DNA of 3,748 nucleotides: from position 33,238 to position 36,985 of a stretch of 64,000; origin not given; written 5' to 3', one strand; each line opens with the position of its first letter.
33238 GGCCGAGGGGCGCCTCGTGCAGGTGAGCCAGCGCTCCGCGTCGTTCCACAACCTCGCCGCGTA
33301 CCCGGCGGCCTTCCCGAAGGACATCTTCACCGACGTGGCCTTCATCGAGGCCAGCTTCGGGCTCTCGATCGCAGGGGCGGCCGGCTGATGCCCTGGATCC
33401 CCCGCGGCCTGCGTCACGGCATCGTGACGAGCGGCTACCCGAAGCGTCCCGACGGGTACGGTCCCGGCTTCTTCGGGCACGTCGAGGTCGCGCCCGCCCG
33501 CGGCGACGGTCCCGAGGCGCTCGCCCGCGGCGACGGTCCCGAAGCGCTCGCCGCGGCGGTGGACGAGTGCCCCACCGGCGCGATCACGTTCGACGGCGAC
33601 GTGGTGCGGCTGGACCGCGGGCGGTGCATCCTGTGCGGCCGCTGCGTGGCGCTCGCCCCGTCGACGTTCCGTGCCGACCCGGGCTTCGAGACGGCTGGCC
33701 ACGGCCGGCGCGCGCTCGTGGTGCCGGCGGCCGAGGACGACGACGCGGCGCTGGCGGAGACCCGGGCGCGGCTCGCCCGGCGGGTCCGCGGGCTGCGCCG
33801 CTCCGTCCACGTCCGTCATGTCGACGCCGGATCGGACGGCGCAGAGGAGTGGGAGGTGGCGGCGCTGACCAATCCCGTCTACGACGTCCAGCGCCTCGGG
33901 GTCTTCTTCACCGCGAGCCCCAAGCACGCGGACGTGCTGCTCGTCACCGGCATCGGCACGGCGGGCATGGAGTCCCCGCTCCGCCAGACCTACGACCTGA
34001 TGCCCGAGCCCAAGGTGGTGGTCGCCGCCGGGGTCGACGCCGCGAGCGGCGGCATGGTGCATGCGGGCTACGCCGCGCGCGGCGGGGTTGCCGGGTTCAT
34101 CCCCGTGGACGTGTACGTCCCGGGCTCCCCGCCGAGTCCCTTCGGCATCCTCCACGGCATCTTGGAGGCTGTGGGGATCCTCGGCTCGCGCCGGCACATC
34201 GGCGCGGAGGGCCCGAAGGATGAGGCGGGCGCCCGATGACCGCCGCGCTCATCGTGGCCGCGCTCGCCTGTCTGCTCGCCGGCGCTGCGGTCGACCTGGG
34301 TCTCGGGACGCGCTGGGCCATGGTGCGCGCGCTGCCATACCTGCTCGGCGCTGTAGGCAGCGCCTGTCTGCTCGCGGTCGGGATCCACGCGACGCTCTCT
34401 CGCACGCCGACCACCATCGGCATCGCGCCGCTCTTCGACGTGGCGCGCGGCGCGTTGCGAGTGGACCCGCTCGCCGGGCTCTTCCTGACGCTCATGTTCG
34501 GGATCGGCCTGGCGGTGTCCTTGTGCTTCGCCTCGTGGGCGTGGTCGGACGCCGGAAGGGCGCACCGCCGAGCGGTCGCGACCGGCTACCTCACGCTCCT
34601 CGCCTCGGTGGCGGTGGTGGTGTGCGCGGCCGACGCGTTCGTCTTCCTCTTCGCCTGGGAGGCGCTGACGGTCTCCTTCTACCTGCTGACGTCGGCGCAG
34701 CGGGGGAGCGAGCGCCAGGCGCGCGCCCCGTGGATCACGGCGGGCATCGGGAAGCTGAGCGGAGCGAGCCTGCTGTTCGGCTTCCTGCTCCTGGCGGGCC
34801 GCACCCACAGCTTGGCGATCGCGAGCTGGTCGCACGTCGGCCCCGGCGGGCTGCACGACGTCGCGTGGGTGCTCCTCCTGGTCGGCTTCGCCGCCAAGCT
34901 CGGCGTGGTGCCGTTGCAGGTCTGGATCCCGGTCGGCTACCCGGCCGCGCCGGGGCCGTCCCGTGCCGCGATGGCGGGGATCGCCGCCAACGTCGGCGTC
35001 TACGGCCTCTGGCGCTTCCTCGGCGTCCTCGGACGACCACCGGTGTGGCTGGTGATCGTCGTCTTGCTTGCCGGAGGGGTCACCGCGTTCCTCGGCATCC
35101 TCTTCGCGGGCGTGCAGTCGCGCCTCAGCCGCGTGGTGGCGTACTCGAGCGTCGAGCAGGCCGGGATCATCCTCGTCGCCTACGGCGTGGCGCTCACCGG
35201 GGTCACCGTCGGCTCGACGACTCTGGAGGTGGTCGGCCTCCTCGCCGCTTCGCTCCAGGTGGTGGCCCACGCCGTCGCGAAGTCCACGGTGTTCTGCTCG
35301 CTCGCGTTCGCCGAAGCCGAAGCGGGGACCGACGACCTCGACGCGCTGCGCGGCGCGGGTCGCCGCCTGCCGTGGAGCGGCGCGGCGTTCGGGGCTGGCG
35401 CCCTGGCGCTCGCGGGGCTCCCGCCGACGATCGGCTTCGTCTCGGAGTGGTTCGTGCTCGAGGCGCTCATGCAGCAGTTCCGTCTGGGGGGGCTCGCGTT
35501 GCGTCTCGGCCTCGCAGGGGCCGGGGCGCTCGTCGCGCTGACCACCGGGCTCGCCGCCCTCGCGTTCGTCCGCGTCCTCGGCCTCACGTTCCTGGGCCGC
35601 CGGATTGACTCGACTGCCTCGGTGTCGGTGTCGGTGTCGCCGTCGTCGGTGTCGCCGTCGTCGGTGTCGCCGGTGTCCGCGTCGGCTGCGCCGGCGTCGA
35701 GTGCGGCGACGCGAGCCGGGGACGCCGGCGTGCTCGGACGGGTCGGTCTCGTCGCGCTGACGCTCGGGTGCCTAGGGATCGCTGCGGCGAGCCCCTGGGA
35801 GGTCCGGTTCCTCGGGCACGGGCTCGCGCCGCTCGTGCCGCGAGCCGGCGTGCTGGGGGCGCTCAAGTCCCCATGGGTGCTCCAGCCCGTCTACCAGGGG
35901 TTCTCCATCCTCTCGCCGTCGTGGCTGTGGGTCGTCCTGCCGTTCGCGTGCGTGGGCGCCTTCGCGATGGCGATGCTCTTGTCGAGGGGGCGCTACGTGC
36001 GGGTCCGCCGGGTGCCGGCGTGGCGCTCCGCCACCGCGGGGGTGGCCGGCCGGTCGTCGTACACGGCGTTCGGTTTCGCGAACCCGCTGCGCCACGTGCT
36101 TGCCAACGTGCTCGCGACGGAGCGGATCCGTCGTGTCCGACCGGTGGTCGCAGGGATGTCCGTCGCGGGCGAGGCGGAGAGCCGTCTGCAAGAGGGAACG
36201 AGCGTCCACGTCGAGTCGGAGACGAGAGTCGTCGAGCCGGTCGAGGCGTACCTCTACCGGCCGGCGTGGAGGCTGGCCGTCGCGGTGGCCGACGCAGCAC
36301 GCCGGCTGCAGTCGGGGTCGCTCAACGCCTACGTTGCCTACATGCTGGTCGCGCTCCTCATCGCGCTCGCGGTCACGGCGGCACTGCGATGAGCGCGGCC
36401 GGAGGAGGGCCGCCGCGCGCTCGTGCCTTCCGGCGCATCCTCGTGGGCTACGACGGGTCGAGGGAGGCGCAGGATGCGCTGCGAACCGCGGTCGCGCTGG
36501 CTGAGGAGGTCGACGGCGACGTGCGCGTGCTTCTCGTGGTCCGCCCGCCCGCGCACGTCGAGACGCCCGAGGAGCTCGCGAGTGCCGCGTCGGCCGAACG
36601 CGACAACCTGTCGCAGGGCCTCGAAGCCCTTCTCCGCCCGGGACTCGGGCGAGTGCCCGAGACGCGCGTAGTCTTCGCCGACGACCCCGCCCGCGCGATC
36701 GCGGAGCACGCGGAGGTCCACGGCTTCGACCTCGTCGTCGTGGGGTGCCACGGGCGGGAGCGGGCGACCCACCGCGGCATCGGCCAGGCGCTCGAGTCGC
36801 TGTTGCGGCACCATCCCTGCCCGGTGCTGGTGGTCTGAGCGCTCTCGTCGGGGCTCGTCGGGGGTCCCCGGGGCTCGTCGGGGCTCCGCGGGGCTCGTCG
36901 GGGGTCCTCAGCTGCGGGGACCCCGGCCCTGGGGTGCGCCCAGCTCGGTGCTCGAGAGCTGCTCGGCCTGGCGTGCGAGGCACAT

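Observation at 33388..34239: NuoB/HycG-like subunit without cluster cysteines, fused to a half-degenerate ferredoxin domain that retains exactly one 4-Cys set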

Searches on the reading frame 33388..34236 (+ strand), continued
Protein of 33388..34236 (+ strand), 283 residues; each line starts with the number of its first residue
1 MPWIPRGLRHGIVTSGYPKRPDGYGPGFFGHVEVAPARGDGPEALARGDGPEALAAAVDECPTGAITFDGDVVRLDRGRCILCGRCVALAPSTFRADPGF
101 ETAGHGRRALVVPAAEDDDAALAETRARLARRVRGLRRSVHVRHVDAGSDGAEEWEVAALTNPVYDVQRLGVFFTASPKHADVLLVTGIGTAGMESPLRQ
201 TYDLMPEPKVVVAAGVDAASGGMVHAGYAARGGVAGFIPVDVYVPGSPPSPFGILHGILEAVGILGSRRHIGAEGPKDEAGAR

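Call 70: fold_search(model_id=the predicted structure, library=pdb)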
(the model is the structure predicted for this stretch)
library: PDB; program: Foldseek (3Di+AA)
matches with E <= 10: 1195; with E <= 0.001: 74
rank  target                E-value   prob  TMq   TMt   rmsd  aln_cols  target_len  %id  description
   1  7z0s_G                6.0e-13  1.00  0.44  0.50   9.1       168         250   36  Structure of the Escherichia coli formate hydrogenlyase complex (anaerobic preparation, without formate dehydrogenase  (released 2022-09-28)
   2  7z0t_G                6.4e-13  1.00  0.44  0.50   9.1       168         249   36  Structure of the Escherichia coli formate hydrogenlyase complex (aerobic preparation, composite structure) (released 2022-09-28)
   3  5gup_I                5.3e-12  1.00  0.40  0.69   6.0       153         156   34  Cryo-EM structure of mammalian respiratory supercomplex I1III2IV1 (released 2017-03-29)
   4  6cfw_J                5.7e-12  1.00  0.41  0.77   3.1       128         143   40  cryoEM structure of a respiratory membrane-bound hydrogenase (released 2018-05-23)
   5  5gpn_a                6.4e-12  1.00  0.41  0.75   7.3       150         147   33  Architecture of mammalian respirasome (released 2017-04-05)
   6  9i4i_E                1.0e-11  1.00  0.41  0.69   6.1       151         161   33  High resolution Cryo-EM structure of human complex I in mitochondria (released 2025-11-12)
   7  9smf_B                1.2e-11  1.00  0.41  0.70   8.4       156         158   32  Reduced bovine complex I in lipid nanodisc, NADH-active-Q10 (released 2026-03-18)
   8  8om1_B                1.4e-11  1.00  0.42  0.72   6.5       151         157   34  Mitochondrial complex I from Mus musculus in the active state (released 2023-08-09)
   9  7arc_B                1.5e-11  1.00  0.40  0.71   4.9       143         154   34  Cryo-EM structure of Polytomella Complex-I (peripheral arm) (released 2021-12-08)
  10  8b9z_B                1.7e-11  1.00  0.40  0.61  10.0       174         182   32  Drosophila melanogaster complex I in the Active state (Dm1) (released 2023-01-18)
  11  7r43_B                2.0e-11  1.00  0.42  0.73   5.2       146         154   34  Bovine complex I in the presence of IM1761092, active class iii (Composite map) (released 2023-02-08)
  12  7zm7_K                2.5e-11  1.00  0.42  0.63  15.9       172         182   31  CryoEM structure of mitochondrial complex I from Chaetomium thermophilum (inhibited by DDM) (released 2022-11-30)
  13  6zr2_B                2.6e-11  1.00  0.41  0.71   5.1       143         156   35  Cryo-EM structure of respiratory complex I in the active state from Mus musculus at 3.1 A (released 2020-10-21)
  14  7zeb_6                2.6e-11  1.00  0.40  0.72   5.2       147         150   33  Complex I from Ovis aries at pH9, Closed state (released 2022-09-21)
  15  6q9d_S7               3.0e-11  1.00  0.41  0.71   6.0       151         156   34  CI Peripheral Arm focused refinement from Ovine respiratory SC I+III2 (released 2019-08-21)
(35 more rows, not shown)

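Call 84: find_encoding_contigs(protein=P0150, flank=10000, max_places=2)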
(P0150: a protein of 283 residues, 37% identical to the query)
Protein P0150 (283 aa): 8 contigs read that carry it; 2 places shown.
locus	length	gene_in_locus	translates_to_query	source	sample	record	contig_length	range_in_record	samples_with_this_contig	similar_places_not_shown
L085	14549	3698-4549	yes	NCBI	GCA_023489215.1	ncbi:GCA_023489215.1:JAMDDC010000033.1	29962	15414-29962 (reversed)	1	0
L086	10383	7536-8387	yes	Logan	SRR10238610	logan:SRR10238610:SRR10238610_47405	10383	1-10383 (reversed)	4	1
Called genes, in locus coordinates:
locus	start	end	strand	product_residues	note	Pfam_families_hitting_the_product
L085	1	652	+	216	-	?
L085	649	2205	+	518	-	PF00662:Proton_antipo_N (weak), PF00361:Proton_antipo_M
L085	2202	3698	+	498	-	PF00346:Complex1_49kDa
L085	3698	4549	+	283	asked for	PF01058:Oxidored_q6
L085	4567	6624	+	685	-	PF00361:Proton_antipo_M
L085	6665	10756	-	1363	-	-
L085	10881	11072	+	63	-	-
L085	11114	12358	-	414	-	PF00909:Ammonium_transp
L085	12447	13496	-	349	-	PF08240:ADH_N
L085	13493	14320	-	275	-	PF03372:Exo_endo_phos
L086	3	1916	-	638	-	?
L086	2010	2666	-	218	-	PF00072:Response_reg, PF08281:Sigma70_r4_2 (faint), PF00196:GerE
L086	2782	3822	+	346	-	PF00146:NADHdh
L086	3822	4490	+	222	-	-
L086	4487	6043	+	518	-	PF00662:Proton_antipo_N (weak), PF00361:Proton_antipo_M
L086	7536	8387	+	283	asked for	PF01058:Oxidored_q6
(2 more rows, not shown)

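Call 102: find_related_loci(query=A4, collection=metagenome_contigs, flank=8000)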
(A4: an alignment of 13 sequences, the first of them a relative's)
Query A4 (283 aa) in metagenome_contigs; peptide patterns used: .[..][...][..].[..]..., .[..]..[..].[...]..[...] (x = any residue, [..] = any of these).
600 stretches matched a pattern (row limit reached: there are more); 594 encode a relative of the query (tblastn E <= 1e-3); the best 80 are kept; 80 distinct loci.
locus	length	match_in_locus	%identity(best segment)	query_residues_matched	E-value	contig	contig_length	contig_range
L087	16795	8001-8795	38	1-260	4e-57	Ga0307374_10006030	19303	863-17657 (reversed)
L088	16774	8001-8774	38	1-268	1e-54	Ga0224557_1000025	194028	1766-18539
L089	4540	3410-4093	38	40-260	1e-50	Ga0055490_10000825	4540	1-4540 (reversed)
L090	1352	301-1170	35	3-280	3e-52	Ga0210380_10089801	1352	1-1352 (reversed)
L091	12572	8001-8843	36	5-263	2e-48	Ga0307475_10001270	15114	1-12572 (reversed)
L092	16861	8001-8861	35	7-269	2e-48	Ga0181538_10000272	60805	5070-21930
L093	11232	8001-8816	34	9-262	7e-48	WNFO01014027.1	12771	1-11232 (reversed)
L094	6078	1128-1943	36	7-261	6e-48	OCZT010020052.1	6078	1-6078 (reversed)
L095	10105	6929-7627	41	55-261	6e-48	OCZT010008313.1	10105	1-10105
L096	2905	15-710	40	55-261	1e-47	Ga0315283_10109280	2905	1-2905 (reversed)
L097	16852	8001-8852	36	7-266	1e-47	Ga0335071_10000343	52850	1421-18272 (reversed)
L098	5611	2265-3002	36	3-261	2e-47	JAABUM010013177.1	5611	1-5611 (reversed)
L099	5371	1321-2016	39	57-262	2e-47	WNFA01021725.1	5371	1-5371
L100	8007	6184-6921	38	1-256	3e-47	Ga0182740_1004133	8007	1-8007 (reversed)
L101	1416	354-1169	34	7-261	6e-49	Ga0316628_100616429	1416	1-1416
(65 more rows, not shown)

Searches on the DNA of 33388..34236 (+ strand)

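Call 57: search_rna_families(sources=[L001, L002, L003, L004, L011, L012, L013, L015, L017], threshold=gathering)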
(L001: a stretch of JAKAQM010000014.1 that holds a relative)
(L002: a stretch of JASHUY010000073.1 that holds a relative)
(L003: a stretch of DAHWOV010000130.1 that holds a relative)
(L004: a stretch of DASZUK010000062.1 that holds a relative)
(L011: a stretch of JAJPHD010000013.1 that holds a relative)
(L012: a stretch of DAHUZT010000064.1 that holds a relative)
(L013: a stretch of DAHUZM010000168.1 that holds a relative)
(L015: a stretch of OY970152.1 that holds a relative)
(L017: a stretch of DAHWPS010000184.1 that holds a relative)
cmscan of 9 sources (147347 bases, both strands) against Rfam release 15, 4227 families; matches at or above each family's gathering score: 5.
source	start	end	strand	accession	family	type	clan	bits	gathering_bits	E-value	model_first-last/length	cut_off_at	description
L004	3143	3204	-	RF01734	Fluoride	Cis-reg; riboswitch;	-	54.5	34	5.4e-12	1-64/64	no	Fluoride riboswitch aptamer (crcB RNA motif)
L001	13282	13343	-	RF01734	Fluoride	Cis-reg; riboswitch;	-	38.9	34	6.8e-07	1-64/64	no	Fluoride riboswitch aptamer (crcB RNA motif)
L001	13530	13616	+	RF01734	Fluoride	Cis-reg; riboswitch;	-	37.3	34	2.4e-06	1-64/64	no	Fluoride riboswitch aptamer (crcB RNA motif)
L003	13628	13686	+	RF01734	Fluoride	Cis-reg; riboswitch;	-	35.9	34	6.5e-06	1-64/64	no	Fluoride riboswitch aptamer (crcB RNA motif)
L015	3321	3376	+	RF01734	Fluoride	Cis-reg; riboswitch;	-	34.9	34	1.4e-05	1-64/64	no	Fluoride riboswitch aptamer (crcB RNA motif)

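Call 61: search_rna_families(sources=[L080, L070, L068, L075, L009, L062, L026, L077, L060], threshold=gathering)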
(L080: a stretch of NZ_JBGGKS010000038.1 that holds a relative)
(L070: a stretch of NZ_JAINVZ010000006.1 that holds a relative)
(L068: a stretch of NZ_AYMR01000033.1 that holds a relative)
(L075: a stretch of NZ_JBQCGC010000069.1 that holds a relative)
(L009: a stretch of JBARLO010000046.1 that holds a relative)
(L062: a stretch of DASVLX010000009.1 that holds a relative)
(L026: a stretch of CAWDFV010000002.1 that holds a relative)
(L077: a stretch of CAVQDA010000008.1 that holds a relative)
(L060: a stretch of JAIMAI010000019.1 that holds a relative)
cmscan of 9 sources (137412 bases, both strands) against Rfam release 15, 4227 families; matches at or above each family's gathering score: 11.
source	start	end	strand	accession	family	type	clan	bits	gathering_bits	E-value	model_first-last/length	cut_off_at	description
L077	3221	3284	+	RF01734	Fluoride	Cis-reg; riboswitch;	-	47.5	34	1e-09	1-64/64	no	Fluoride riboswitch aptamer (crcB RNA motif)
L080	490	551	-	RF01734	Fluoride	Cis-reg; riboswitch;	-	46.6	34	2e-09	1-64/64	no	Fluoride riboswitch aptamer (crcB RNA motif)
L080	3223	3297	+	RF01734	Fluoride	Cis-reg; riboswitch;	-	45.9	34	3.3e-09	1-64/64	no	Fluoride riboswitch aptamer (crcB RNA motif)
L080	2050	2123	-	RF01734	Fluoride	Cis-reg; riboswitch;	-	45.2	34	5.7e-09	1-64/64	no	Fluoride riboswitch aptamer (crcB RNA motif)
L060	1614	1676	-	RF01734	Fluoride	Cis-reg; riboswitch;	-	44.5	34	9.9e-09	1-64/64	no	Fluoride riboswitch aptamer (crcB RNA motif)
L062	3164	3227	+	RF01734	Fluoride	Cis-reg; riboswitch;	-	43.4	34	2.2e-08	1-64/64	no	Fluoride riboswitch aptamer (crcB RNA motif)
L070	3169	3234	+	RF01734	Fluoride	Cis-reg; riboswitch;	-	43.3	34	2.3e-08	1-64/64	no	Fluoride riboswitch aptamer (crcB RNA motif)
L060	3137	3213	+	RF01734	Fluoride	Cis-reg; riboswitch;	-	42.5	34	4.4e-08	1-64/64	no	Fluoride riboswitch aptamer (crcB RNA motif)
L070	13902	13977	-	RF01734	Fluoride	Cis-reg; riboswitch;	-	37.3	34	2.2e-06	1-64/64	no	Fluoride riboswitch aptamer (crcB RNA motif)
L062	2161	2224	-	RF01734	Fluoride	Cis-reg; riboswitch;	-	36.4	34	4.2e-06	1-64/64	no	Fluoride riboswitch aptamer (crcB RNA motif)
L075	3246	3317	+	RF01734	Fluoride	Cis-reg; riboswitch;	-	35.1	34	1.1e-05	1-64/64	no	Fluoride riboswitch aptamer (crcB RNA motif)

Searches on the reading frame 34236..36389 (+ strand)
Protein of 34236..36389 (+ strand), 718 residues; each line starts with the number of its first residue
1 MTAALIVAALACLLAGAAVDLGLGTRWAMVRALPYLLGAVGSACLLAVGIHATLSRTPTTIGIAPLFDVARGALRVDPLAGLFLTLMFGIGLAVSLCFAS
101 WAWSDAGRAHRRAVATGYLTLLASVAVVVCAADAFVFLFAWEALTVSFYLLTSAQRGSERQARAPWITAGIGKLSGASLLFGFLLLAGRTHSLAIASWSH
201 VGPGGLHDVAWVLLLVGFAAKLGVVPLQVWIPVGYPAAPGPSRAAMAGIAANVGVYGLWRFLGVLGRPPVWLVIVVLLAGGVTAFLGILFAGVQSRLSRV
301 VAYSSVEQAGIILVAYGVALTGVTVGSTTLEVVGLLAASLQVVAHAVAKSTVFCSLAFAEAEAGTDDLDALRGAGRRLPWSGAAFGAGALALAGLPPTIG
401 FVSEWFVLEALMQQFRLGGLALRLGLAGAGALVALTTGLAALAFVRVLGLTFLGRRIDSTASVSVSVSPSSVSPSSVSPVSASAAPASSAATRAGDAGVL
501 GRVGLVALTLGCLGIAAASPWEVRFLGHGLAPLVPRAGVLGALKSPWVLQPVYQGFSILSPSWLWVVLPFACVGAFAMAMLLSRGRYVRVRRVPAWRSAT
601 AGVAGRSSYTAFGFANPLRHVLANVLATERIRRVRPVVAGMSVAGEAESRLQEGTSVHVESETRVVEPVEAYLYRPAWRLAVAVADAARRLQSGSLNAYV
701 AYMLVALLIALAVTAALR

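Call 9: search_protein_families(library=pfam, proteins=[window:34236-36389:+], max_evalue=0.1)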
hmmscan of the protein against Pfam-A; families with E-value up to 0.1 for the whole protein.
window:34236-36389:+ (718 aa): 1 family
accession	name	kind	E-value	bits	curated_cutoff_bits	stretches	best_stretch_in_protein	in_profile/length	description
PF00361.26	Proton_antipo_M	-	9.3e-39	133.8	21.5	1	132-413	2-277/294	NADH:quinone oxidoreductase/Mrp antiporter, TM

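Call 10: search_protein_families(library=ncbifam, proteins=[window:34236-36389:+], max_evalue=0.1)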
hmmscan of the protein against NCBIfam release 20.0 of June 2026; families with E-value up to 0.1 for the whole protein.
window:34236-36389:+ (718 aa): 72 families (the best 25 are shown)
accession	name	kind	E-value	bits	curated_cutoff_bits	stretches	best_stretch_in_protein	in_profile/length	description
NF005086.0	PRK06521.1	equivalog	2e-106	357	667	2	3-468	5-471/669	hydrogenase 4 subunit B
NF006418.0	PRK08667.1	equivalog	3e-72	244.1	794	2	1-462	1-459/644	hydrogenase membrane subunit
NF005046.0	PRK06459.1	equivalog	3.4e-47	161.4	460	2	117-457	79-405/587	hydrogenase 4 subunit B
NF005958.0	PRK08042.1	equivalog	4.2e-36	124.9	727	1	4-457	5-444/608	formate hydrogenlyase subunit 3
NF006240.0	PRK08376.1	subfamily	7.9e-34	117.4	662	1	76-463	88-467/521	putative monovalent cation/H+ antiporter subunit D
NF006419.0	PRK08668.1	equivalog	1.2e-30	106.8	617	1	36-414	27-403/613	NADH dehydrogenase subunit M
TIGR01972.1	NDH_I_M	subfamily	6.9e-30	104.2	263.8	1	73-455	73-433/486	NADH-quinone oxidoreductase subunit M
NF004445.0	PRK05777.2-3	equivalog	2.5e-28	99.3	408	1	87-414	79-404/475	NADH-quinone oxidoreductase subunit NuoN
NF009287.0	PRK12647.1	equivalog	3.5e-28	98.6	937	1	74-441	72-428/773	putative monovalent cation/H+ antiporter subunit A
NF005097.0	PRK06525.1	equivalog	7.3e-27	94.2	430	1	57-412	55-404/480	hydrogenase 4 subunit D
NF005611.0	PRK07363.1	equivalog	1.6e-26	92.9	764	1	119-462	112-440/501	NADH-quinone oxidoreductase subunit M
NF009286.0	PRK12646.1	equivalog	3.7e-26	91.9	1063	1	64-419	65-423/800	DUF4040 family protein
NF006241.0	PRK08377.1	equivalog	6.2e-26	91.5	645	1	113-417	109-406/494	NADH dehydrogenase subunit N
NF009308.0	PRK12665.1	equivalog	7e-26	90.8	585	1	50-476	52-462/531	Na+/H+ antiporter subunit D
NF009310.0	PRK12668.1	equivalog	2.2e-25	89.5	564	1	35-444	25-400/584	Na(+)/H(+) antiporter subunit D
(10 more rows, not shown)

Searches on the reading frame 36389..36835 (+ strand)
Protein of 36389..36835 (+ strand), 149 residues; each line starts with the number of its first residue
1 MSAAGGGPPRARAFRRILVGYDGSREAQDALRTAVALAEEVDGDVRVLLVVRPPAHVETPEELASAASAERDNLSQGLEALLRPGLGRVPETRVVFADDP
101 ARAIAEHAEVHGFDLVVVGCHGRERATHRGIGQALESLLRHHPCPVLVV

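Call 9: search_protein_families(library=pfam, proteins=[window:36389-36835:+], max_evalue=0.1)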
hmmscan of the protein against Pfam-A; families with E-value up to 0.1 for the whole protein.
window:36389-36835:+ (149 aa): 1 family
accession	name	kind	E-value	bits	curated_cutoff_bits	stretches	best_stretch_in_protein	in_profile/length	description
PF00582.32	Usp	-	1.5e-27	97.3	24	1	14-149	2-140/141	Universal stress protein family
